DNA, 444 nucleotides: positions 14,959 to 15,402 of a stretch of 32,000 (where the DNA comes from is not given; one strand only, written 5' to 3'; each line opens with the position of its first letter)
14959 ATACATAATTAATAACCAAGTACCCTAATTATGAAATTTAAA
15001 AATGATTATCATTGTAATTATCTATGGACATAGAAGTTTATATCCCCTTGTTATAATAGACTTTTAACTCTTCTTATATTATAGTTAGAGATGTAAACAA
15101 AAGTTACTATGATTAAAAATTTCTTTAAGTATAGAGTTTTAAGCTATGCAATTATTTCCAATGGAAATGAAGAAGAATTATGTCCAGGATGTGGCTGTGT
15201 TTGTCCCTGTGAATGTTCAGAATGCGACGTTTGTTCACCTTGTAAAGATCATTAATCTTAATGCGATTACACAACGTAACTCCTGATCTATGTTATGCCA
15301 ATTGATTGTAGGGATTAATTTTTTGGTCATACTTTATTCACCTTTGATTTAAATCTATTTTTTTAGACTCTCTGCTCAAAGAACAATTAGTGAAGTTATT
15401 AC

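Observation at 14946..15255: Unannotated Cys-rich 48-aa ORF behind two Fur/Zur-like boxes, next to a metal-transporter riboswitch unit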

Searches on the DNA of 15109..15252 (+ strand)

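Call 18: search_rna_families(sources=[L001, L002, L003, L004, L005, L006], threshold=gathering)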
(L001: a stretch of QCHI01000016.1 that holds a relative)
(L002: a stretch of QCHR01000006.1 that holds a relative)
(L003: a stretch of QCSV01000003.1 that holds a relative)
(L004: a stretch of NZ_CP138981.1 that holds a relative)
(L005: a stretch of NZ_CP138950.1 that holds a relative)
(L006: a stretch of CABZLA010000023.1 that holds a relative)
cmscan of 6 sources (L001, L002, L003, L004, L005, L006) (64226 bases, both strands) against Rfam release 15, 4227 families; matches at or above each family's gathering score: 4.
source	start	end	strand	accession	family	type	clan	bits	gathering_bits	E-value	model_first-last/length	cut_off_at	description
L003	3262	3335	-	RF00005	tRNA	Gene; tRNA;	CL00001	64.7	29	9.1e-12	1-71/71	no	tRNA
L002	6280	6426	+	RF00174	Cobalamin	Cis-reg; riboswitch;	CL00101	60.5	31.5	1.7e-12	1-189/189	no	Cobalamin riboswitch aptamer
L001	6280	6426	+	RF00174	Cobalamin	Cis-reg; riboswitch;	CL00101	60.3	31.5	2e-12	1-189/189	no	Cobalamin riboswitch aptamer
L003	764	833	-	RF00005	tRNA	Gene; tRNA;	CL00001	32.9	29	0.0051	1-71/71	no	tRNA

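Call 52: search_dna_similar(query=L009:1-6468:+, collection=phages, mode=near, max_rows=8)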
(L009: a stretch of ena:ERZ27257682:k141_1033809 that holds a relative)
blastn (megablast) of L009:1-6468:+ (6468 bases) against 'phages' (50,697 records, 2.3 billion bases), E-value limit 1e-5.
Records with a match: 10; places in all: 10; records where one place covers at least 80% of the query: 0.
Best place of each record, by identity: 80-90% 8; 60-80% 2.
By first word of the organism name: Prochlorococcus 8; Cyanophage 2.
By host as written in the record: Prochlorococcus sp. MED4 4; Prochlorococcus sp. NATL1A 2; Prochlorococcus MED4 2; Prochlorococcus MIT9303 2.
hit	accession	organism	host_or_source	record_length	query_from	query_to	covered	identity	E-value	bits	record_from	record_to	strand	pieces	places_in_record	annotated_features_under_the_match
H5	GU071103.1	Prochlorococcus phage P-SSM7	Prochlorococcus sp. NATL1A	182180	4931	6069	8%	78.9%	3e-36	313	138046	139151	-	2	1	hypothetical protein (x3)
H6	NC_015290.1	Prochlorococcus phage P-SSM7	Prochlorococcus sp. NATL1A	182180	4931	6069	8%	78.9%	3e-36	313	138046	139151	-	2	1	hypothetical protein (x3)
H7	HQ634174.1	Prochlorococcus phage MED4-213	Prochlorococcus MED4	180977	403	768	6%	85.6%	6e-103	383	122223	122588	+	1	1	hypothetical protein (x2)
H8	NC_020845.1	Prochlorococcus phage MED4-213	Prochlorococcus MED4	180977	403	768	6%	85.6%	6e-103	383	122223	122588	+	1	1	hypothetical protein (x2)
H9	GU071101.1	Prochlorococcus phage P-HM1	Prochlorococcus sp. MED4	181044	403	768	6%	85.3%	3e-101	377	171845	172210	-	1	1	gp7: gp7 | hypothetical protein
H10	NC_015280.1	Prochlorococcus phage P-HM1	Prochlorococcus sp. MED4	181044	403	768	6%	85.3%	3e-101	377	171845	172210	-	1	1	gp7: gp7 | hypothetical protein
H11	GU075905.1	Prochlorococcus phage P-HM2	Prochlorococcus sp. MED4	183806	403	768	6%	83.4%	2e-88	335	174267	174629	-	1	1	gp7: gp7 | hypothetical protein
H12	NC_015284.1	Prochlorococcus phage P-HM2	Prochlorococcus sp. MED4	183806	403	768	6%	83.4%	2e-88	335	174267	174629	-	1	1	gp7: gp7 | hypothetical protein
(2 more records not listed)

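Call 83: search_dna_similar(query=L033:2700-3450:+, collection=phages, mode=distant, max_rows=15)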
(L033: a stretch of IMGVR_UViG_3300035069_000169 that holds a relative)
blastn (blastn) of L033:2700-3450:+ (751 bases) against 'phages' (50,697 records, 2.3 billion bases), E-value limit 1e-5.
Records with a match: 248; places in all: 248; records where one place covers at least 80% of the query: 0.
Best place of each record, by identity: 80-90% 24; 60-80% 224.
By first word of the organism name: Synechococcus 179; Cyanophage 42; Prochlorococcus 18; Marine 9.
By host as written in the record: Synechococcus 88; - 66; Synechococcus sp. 22; Synechococcus sp. WH8102 15; Synechococcus sp. WH7803 11; Synechococcus sp. MW02 5; Prochlorococcus sp. NATL2A 4; Synechococcus sp. WH8109 4; and 14 more.
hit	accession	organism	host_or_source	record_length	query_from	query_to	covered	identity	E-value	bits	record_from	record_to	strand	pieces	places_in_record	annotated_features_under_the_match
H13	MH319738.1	Marine virus AG-345-E08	single cell amplified by WGA-X; seawater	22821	62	615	55%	69.7%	1e-22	174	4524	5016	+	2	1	record has no annotation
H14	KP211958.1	Cyanophage P-TIM40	Prochlorococcus sp. NATL2A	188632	2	529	50%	71.5%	7e-27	186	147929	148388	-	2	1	hypothetical protein (x2)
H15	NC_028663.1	Cyanophage P-TIM40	Prochlorococcus sp. NATL2A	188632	2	529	50%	71.5%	7e-27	186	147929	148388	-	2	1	hypothetical protein (x2)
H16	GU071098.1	Synechococcus phage S-SSM7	Synechococcus sp. WH8109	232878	384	751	49%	69.4%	5e-29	134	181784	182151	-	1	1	hypothetical protein (x2)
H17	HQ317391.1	Cyanophage S-SSM6a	Synechococcus sp. WH8109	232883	384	751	49%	69.4%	5e-29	134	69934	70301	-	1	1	hypothetical protein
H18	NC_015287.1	Synechococcus phage S-SSM7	Synechococcus sp. WH8109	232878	384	751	49%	69.4%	5e-29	134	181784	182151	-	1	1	hypothetical protein (x2)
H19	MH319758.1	Marine virus AG-345-O18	single cell amplified by WGA-X; seawater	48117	429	751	43%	69.2%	2e-26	125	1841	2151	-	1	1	record has no annotation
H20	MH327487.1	Marine virus AG-341-P01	single cell amplified by WGA-X; seawater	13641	429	751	43%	69.2%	2e-26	125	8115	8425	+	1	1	record has no annotation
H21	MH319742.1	Marine virus AG-345-E15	single cell amplified by WGA-X; seawater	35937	429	746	42%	70.0%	5e-29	134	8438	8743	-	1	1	record has no annotation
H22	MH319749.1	Marine virus AG-345-F15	single cell amplified by WGA-X; seawater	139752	429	751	43%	68.5%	1e-23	117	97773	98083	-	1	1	record has no annotation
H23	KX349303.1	Cyanophage S-RIM14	Synechococcus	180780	99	531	41%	70.0%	6e-9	129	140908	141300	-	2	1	hypothetical protein (x2)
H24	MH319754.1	Marine virus AG-345-L05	single cell amplified by WGA-X; seawater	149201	429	699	36%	70.1%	8e-26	123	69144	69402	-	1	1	record has no annotation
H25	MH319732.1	Marine virus AG-345-E02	single cell amplified by WGA-X; seawater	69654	429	697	36%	69.5%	1e-22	113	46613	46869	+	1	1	record has no annotation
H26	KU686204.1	Synechococcus phage S-CAM9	Synechococcus sp.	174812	171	551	32%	75.8%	4e-17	164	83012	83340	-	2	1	hypothetical protein (x2)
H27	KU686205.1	Synechococcus phage S-CAM9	Synechococcus sp.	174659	171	551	32%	75.8%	4e-17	164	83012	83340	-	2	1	hypothetical protein (x2)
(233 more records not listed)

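Call 84: get_annotated_region(hit=H14, flank=1200)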
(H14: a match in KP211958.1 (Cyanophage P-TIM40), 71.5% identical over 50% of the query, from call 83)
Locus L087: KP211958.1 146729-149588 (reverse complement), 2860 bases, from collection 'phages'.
description: Cyanophage P-TIM40, complete genome.
organism: Cyanophage P-TIM40 (NCBI taxid 1589733)
taxonomy: Viruses; Duplodnaviria; Heunggongvirae; Uroviricota; Caudoviricetes; Kyanoviridae; Libanvirus; Libanvirus ptim40
host: Prochlorococcus sp. NATL2A; source: -; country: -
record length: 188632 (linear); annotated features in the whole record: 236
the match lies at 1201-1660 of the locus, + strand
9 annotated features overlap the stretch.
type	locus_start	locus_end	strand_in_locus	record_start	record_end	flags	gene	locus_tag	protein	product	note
CDS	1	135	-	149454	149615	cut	-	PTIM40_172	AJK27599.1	hypothetical protein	-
CDS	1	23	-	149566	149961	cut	-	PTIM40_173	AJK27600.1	hypothetical protein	-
CDS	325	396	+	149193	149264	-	-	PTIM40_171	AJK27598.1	hypothetical protein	-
CDS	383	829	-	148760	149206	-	hsp20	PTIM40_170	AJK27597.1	Hsp20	heat shock protein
CDS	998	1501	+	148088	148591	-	-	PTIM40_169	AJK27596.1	hypothetical protein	-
CDS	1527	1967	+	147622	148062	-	-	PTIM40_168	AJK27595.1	hypothetical protein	-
CDS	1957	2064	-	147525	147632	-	-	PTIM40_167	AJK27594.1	hypothetical protein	-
CDS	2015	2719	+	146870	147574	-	-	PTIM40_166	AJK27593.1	hypothetical protein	-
CDS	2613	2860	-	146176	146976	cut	-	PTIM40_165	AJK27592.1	hypothetical protein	-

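Call 85: get_annotated_region(hit=H23, flank=1200)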
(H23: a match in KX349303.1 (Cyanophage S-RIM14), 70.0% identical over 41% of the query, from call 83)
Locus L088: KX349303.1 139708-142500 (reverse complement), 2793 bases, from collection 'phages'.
description: Cyanophage S-RIM14 isolate Sn_11_0110, complete genome.
organism: Cyanophage S-RIM14 (NCBI taxid 1278423)
taxonomy: Viruses; Duplodnaviria; Heunggongvirae; Uroviricota; Caudoviricetes; Kyanoviridae; Ahtivirus; Ahtivirus sagseatwo
host: Synechococcus; source: -; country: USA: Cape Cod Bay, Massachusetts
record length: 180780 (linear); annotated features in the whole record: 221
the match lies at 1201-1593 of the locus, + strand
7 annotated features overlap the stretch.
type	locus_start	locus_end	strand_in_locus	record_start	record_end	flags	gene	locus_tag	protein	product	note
CDS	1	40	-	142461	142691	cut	-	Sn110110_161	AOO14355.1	hypothetical protein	-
CDS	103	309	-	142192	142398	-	-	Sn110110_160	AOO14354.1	hypothetical protein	-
CDS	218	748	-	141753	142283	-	-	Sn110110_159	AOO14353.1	Hsp20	-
CDS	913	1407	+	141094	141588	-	-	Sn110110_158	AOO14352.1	hypothetical protein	-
CDS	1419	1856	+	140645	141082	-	-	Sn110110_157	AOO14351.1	hypothetical protein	-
CDS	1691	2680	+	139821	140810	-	-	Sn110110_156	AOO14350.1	hypothetical protein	-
CDS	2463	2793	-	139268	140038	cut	-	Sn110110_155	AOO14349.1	hypothetical protein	-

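Call 86: get_annotated_region(hit=H26, flank=1200)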
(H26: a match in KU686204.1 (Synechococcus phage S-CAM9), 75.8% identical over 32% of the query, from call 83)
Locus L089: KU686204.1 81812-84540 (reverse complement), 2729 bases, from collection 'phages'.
description: Synechococcus phage S-CAM9 isolate 0808SB05, complete genome.
organism: Synechococcus phage S-CAM9 (NCBI taxid 1883369)
taxonomy: Viruses; Duplodnaviria; Heunggongvirae; Uroviricota; Caudoviricetes; Kyanoviridae; Kanaloavirus; Kanaloavirus scam9
host: Synechococcus sp.; source: -; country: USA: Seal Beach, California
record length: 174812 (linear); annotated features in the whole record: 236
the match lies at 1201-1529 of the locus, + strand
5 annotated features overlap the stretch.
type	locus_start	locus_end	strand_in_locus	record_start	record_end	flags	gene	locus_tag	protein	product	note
CDS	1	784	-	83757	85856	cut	-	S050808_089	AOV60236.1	hypothetical protein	gp114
CDS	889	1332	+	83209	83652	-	-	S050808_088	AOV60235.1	hypothetical protein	gp167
CDS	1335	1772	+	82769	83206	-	-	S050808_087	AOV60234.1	hypothetical protein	gp166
CDS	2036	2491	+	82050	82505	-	-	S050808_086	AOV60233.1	hypothetical protein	gp165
CDS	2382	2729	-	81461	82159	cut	-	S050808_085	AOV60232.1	hypothetical protein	gp164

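Call 96: search_rna_families(source=L090, threshold=gathering)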
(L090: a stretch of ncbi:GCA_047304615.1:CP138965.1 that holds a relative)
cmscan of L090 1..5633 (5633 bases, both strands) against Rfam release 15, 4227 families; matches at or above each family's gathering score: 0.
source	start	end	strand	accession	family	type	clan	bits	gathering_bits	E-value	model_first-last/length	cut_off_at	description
